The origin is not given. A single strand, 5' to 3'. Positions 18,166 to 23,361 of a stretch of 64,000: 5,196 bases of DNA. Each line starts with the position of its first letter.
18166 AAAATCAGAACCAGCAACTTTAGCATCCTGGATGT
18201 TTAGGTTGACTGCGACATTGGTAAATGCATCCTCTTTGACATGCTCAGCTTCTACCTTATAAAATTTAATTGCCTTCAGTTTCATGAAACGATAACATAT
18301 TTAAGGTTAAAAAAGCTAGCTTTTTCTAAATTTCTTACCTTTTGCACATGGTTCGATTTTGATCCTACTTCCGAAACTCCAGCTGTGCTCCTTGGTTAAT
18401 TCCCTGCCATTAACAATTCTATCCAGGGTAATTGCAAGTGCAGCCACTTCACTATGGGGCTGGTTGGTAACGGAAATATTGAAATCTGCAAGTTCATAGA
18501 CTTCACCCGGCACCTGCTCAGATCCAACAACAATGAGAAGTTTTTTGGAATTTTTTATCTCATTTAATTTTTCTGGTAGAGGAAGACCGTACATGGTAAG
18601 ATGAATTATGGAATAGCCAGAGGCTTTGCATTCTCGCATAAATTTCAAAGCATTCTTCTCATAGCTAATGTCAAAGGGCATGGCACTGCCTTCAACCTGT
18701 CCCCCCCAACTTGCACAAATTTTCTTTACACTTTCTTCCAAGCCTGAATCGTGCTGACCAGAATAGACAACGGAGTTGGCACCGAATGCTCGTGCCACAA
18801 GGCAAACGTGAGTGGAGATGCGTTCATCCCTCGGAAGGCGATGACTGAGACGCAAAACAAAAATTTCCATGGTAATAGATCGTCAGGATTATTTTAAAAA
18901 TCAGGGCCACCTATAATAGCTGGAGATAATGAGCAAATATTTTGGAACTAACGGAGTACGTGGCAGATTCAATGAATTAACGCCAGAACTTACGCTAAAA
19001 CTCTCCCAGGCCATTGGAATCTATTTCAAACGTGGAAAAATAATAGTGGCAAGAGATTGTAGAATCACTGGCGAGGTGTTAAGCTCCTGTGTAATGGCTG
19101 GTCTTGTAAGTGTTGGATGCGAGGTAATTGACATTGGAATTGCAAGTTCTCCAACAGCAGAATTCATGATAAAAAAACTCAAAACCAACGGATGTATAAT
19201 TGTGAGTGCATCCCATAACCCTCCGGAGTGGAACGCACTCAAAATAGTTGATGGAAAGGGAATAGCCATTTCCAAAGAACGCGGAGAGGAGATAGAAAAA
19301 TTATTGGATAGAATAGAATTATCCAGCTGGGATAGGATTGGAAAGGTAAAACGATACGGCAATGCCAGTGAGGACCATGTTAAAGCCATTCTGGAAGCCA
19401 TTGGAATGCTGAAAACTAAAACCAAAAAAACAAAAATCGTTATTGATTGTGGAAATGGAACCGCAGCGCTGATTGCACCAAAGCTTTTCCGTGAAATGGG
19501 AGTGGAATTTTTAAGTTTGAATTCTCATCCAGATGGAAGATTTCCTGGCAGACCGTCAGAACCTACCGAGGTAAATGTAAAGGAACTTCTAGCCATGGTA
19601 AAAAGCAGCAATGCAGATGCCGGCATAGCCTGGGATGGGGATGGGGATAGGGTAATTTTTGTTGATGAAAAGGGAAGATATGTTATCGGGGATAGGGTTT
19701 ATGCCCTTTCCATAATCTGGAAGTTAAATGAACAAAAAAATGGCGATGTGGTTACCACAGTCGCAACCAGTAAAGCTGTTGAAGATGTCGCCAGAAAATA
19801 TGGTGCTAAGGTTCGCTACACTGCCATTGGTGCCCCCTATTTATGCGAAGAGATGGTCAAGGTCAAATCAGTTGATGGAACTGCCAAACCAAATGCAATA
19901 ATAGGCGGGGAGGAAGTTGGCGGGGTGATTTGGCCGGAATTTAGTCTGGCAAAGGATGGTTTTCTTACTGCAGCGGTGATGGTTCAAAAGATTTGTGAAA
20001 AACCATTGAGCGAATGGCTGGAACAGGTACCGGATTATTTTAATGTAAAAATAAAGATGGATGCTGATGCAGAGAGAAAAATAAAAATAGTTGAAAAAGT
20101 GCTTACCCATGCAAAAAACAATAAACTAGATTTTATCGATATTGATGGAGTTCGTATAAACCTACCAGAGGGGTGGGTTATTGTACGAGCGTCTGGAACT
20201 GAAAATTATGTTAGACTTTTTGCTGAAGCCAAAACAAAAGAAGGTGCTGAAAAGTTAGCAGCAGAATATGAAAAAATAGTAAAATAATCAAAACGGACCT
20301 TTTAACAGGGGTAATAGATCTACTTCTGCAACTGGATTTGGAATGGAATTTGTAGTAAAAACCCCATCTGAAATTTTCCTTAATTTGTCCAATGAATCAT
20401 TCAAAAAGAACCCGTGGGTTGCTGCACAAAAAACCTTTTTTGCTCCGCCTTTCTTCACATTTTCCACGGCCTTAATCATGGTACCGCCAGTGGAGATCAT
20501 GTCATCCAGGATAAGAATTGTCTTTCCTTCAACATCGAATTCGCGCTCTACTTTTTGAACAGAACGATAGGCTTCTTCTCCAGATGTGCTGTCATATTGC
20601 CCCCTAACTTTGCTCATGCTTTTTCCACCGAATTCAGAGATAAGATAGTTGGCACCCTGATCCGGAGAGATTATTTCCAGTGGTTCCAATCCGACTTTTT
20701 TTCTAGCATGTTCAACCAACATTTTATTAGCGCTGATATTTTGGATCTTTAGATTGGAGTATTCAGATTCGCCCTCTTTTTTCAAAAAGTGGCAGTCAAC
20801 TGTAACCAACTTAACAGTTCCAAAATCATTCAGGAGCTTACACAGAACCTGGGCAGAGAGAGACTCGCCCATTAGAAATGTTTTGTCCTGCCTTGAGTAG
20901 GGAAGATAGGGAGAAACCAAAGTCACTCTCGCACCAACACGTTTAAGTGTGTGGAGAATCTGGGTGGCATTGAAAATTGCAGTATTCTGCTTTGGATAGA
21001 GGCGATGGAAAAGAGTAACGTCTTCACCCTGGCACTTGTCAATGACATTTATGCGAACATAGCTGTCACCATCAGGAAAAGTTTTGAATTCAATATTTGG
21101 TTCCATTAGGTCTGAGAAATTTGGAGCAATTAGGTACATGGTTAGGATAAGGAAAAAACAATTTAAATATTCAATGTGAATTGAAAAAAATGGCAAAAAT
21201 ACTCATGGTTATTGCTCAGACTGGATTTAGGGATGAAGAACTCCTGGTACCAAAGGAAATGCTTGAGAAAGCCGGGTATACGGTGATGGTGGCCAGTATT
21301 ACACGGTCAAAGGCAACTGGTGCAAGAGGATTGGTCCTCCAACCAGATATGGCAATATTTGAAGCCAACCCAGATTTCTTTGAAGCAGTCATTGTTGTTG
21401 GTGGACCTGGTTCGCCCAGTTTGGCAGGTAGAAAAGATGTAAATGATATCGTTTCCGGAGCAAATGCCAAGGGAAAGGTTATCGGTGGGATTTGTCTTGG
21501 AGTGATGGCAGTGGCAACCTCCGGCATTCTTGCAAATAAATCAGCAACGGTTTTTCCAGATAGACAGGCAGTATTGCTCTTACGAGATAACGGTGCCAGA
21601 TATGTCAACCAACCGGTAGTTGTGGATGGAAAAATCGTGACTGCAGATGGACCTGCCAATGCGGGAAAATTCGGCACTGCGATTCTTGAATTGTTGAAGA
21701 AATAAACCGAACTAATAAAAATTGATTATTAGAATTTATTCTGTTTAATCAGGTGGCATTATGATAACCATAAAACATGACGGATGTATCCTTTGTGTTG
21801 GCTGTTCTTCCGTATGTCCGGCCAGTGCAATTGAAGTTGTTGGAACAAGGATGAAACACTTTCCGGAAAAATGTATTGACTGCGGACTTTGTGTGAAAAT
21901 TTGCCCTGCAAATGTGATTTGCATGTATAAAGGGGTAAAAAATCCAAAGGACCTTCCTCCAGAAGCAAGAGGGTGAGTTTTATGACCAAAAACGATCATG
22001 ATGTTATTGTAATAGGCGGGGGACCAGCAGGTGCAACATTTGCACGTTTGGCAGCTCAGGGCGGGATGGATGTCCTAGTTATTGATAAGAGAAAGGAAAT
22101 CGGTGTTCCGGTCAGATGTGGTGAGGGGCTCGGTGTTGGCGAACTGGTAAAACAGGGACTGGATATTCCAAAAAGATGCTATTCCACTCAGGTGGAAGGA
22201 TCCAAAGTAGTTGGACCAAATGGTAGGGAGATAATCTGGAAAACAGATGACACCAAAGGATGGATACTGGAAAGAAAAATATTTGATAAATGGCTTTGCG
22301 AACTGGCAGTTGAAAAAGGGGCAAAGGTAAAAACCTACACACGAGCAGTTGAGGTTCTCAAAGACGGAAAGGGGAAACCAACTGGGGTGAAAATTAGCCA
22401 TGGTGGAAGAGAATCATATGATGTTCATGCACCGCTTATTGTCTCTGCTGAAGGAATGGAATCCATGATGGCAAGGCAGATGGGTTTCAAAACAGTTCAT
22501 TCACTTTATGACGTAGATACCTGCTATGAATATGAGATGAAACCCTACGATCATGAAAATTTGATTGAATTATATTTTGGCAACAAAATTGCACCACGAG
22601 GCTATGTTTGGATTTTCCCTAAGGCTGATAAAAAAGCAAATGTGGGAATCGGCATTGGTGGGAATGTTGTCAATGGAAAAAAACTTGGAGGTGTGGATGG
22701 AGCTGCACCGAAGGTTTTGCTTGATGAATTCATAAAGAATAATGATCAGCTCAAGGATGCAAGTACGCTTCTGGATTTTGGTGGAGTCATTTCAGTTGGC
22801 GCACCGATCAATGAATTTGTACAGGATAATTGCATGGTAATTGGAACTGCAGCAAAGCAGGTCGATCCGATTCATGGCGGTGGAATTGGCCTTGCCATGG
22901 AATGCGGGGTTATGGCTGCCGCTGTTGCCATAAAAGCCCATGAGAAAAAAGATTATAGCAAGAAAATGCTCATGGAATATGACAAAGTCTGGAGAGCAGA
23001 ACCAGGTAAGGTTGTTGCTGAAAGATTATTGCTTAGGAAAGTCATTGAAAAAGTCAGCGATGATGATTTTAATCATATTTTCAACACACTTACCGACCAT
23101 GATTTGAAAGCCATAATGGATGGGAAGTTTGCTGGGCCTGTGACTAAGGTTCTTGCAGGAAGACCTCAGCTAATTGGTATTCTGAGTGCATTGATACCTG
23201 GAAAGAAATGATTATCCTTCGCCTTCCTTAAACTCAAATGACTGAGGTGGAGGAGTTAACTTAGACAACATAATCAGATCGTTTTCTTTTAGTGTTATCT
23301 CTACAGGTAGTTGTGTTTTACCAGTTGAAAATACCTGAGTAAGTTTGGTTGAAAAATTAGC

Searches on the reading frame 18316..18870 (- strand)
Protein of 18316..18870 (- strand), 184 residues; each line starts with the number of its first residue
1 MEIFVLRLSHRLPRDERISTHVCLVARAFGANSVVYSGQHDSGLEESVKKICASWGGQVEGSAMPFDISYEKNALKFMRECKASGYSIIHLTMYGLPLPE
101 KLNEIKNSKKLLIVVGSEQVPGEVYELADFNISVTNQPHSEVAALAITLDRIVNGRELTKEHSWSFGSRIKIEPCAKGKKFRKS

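Call 9: search_protein_families(library=pfam, proteins=[window:18316-18870:-], max_evalue=0.001)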
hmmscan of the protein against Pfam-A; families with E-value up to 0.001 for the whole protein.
window:18316-18870:- (184 aa): 2 families
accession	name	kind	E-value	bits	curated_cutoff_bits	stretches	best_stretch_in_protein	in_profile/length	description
PF01994.21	Trm56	-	1.5e-39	135.1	25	1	65-181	4-118/119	tRNA ribose 2'-O-methyltransferase, aTrm56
PF00588.24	SpoU_methylase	-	3.9e-05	24.2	29.7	1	25-138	21-126/142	SpoU rRNA Methylase family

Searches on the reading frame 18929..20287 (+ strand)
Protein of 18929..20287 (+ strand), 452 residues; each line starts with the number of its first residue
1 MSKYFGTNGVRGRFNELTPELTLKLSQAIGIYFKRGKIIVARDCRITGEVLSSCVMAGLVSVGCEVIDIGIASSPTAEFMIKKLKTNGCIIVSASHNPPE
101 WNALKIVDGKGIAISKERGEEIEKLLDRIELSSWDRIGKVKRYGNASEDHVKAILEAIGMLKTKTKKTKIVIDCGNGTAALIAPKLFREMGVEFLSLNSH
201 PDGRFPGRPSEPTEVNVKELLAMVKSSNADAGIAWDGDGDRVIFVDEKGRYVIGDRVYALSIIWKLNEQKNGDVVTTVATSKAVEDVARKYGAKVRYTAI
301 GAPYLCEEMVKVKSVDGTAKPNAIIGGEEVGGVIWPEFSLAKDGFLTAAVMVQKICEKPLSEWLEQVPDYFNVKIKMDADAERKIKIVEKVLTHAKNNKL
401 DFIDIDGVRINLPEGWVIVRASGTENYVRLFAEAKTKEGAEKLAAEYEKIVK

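Call 9: search_protein_families(library=pfam, proteins=[window:18929-20287:+], max_evalue=0.001)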
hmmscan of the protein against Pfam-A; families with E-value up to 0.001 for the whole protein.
window:18929-20287:+ (452 aa): 4 families
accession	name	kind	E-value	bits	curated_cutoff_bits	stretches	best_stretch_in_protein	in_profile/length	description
PF02878.22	PGM_PMM_I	-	1.8e-36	125.3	22.5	1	3-130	2-135/138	Phosphoglucomutase/phosphomannomutase, alpha/beta/alpha domain I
PF02879.22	PGM_PMM_II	-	7.3e-26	91.1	29.3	1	149-249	2-103/103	Phosphoglucomutase/phosphomannomutase, alpha/beta/alpha domain II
PF02880.22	PGM_PMM_III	-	9e-19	68.1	20.7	1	255-368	3-112/115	Phosphoglucomutase/phosphomannomutase, alpha/beta/alpha domain III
PF00408.26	PGM_PMM_IV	-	7e-13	48.9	23.1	1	383-447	10-65/68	Phosphoglucomutase/phosphomannomutase, C-terminal domain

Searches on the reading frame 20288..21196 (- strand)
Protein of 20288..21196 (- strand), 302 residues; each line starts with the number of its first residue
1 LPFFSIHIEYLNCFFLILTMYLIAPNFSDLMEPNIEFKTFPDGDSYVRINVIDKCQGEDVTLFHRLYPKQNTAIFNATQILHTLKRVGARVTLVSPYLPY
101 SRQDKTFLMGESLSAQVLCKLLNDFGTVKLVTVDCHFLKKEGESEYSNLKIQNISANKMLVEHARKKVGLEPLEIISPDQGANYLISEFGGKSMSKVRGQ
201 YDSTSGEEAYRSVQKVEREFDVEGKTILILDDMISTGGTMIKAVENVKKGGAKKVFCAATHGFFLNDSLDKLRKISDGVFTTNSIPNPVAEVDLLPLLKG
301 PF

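Call 9: search_protein_families(library=pfam, proteins=[window:20288-21196:-], max_evalue=0.001)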
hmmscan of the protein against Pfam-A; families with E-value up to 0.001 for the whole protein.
window:20288-21196:- (302 aa): 4 families
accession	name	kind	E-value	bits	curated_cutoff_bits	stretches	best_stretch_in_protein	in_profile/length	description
PF13793.12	Pribosyltran_N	-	4.9e-14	52.6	25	1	34-126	26-117/117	N-terminal domain of ribose phosphate pyrophosphokinase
PF00156.33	Pribosyltran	-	9.2e-13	48.2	26.3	1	185-278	47-136/158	Phosphoribosyl transferase domain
PF14572.12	Pribosyl_synth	-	8.4e-10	39.3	27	1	221-290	80-150/184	Phosphoribosyl synthetase-associated domain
PF14681.12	UPRTase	-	0.00013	22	27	1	211-256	109-154/206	Uracil phosphoribosyltransferase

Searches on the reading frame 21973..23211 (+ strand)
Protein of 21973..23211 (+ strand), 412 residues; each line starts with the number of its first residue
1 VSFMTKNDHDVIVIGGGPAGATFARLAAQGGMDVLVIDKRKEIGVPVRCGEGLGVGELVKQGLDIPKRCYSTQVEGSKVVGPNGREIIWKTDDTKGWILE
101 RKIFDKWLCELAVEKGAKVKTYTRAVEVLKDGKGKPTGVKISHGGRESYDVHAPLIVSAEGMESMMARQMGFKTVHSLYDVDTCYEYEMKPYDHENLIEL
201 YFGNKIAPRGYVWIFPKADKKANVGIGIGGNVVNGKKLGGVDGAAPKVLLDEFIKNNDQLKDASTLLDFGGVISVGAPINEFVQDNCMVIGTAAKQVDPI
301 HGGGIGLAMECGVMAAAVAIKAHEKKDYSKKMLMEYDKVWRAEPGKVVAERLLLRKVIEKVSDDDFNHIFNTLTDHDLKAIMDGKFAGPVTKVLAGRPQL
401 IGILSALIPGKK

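Call 9: search_protein_families(library=pfam, proteins=[window:21973-23211:+], max_evalue=0.001)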
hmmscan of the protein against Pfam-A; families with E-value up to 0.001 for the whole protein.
window:21973-23211:+ (412 aa): 11 families
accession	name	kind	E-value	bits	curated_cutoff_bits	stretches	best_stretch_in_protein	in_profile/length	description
PF22578.2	GGR_cat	-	3.7e-19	68.8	27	1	180-268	1-82/88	Geranylgeranyl reductase catalytic domain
PF01494.25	FAD_binding_3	-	1.5e-14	54.4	22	2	104-175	102-171/349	FAD binding domain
PF01266.30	DAO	-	4.1e-12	46.7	27.9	2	10-44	1-35/353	FAD dependent oxidoreductase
PF12831.13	FAD_oxidored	-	1.3e-08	35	27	1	10-159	1-143/416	FAD dependent oxidoreductase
PF04820.20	Trp_halogenase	-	1.6e-07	31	21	1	97-345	153-376/458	Tryptophan halogenase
PF13450.12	NAD_binding_8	-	7e-07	29.9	21.9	1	13-45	1-33/68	NAD(P)-binding Rossmann-like domain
PF05834.18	Lycopene_cycl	-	8e-07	28.9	23.4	1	10-177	1-157/380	Lycopene cyclase protein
PF07992.20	Pyr_redox_2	-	1.3e-06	28.5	26.1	1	9-42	1-34/291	Pyridine nucleotide-disulphide oxidoreductase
PF03486.20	HI0933_like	-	4.9e-06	26.6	50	1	9-47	1-39/244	HI0933-like protein Rossmann domain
PF00890.30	FAD_binding_2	-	7.6e-05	22.5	20.4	1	10-47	1-38/414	FAD binding domain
PF00070.33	Pyr_redox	-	0.00016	22.6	22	0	11-44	2-35/82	Pyridine nucleotide-disulphide oxidoreductase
